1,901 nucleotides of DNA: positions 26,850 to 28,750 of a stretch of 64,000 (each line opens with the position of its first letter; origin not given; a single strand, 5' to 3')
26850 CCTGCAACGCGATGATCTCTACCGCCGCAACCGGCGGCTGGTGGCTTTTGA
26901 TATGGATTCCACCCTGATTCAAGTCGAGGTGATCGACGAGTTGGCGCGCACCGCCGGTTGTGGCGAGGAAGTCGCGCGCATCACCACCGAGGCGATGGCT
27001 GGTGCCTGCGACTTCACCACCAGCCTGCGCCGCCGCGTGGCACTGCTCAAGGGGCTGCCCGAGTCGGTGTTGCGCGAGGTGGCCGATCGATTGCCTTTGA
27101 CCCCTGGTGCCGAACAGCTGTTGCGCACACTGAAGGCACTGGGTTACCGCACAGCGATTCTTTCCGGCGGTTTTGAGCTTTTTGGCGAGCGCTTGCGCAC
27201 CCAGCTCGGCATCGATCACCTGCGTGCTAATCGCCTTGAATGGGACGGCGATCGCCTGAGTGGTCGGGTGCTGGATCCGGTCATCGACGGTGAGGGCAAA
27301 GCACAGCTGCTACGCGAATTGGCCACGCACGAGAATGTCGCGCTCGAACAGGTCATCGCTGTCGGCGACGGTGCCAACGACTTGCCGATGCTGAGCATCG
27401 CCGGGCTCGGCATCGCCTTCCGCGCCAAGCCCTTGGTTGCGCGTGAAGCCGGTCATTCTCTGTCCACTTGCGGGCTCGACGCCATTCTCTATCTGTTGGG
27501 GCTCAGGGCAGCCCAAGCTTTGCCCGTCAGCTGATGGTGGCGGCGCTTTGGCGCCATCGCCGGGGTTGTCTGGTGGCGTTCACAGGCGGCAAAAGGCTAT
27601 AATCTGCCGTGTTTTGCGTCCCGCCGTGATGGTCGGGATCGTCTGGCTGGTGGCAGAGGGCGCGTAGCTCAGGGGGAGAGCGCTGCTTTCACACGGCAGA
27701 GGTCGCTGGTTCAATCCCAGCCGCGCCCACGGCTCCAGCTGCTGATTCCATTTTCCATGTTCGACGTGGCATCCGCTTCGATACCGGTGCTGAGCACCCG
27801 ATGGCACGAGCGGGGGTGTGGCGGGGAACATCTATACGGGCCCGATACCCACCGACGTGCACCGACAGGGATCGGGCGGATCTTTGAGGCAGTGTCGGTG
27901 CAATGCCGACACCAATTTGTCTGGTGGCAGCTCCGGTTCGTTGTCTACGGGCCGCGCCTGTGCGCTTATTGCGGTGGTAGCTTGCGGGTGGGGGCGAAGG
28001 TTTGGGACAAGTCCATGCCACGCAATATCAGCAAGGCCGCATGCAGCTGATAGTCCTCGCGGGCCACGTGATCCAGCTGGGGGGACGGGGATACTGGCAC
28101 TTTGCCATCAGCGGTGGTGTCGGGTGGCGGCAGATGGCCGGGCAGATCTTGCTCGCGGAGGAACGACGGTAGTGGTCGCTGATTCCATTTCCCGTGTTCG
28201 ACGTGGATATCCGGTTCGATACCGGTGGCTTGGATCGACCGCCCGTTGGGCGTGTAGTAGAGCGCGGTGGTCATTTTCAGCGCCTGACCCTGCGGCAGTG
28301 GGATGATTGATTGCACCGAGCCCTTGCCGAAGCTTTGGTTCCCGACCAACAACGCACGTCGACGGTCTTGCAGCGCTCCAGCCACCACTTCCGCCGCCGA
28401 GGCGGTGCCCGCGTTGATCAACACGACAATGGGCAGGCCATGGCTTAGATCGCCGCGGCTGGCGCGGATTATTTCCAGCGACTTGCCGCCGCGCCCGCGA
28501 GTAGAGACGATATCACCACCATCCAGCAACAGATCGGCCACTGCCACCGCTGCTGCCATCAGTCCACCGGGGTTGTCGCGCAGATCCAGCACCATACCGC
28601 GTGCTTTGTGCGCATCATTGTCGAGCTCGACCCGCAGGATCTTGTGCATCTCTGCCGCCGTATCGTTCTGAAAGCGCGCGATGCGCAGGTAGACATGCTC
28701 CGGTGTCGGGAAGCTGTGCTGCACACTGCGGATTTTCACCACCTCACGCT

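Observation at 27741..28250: A fragment of ctpA duplicated 10 bp downstream of tRNA-Val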

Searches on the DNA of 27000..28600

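Call 9: search_rna_families(source=window, start=27000, end=28600, threshold=evalue, max_evalue=1)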
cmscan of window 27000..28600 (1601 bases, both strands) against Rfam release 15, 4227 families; matches with E-value up to 1: 3.
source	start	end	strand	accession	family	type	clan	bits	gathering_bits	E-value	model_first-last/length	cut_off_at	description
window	27658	27729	+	RF00005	tRNA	Gene; tRNA;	CL00001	65.7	29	1.2e-13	1-71/71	no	tRNA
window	27658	27730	-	RF04354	Plastid-ycf2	Cis-reg;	-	27.5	65.7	0.0044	1-75/75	no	Plastid-ycf2 5UTR RNA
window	28315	28423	+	RF02800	Rp_sR47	Gene; sRNA;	-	14.5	60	0.61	45-155/316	no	Rickettsia sRNA47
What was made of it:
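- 27790..27891 (.): Spacer sequence of unassigned origin between the two relics. No Rfam match (call 9).
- Tried and rejected: Known RNA family in the spacer: none apart from the tRNA (call 9).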
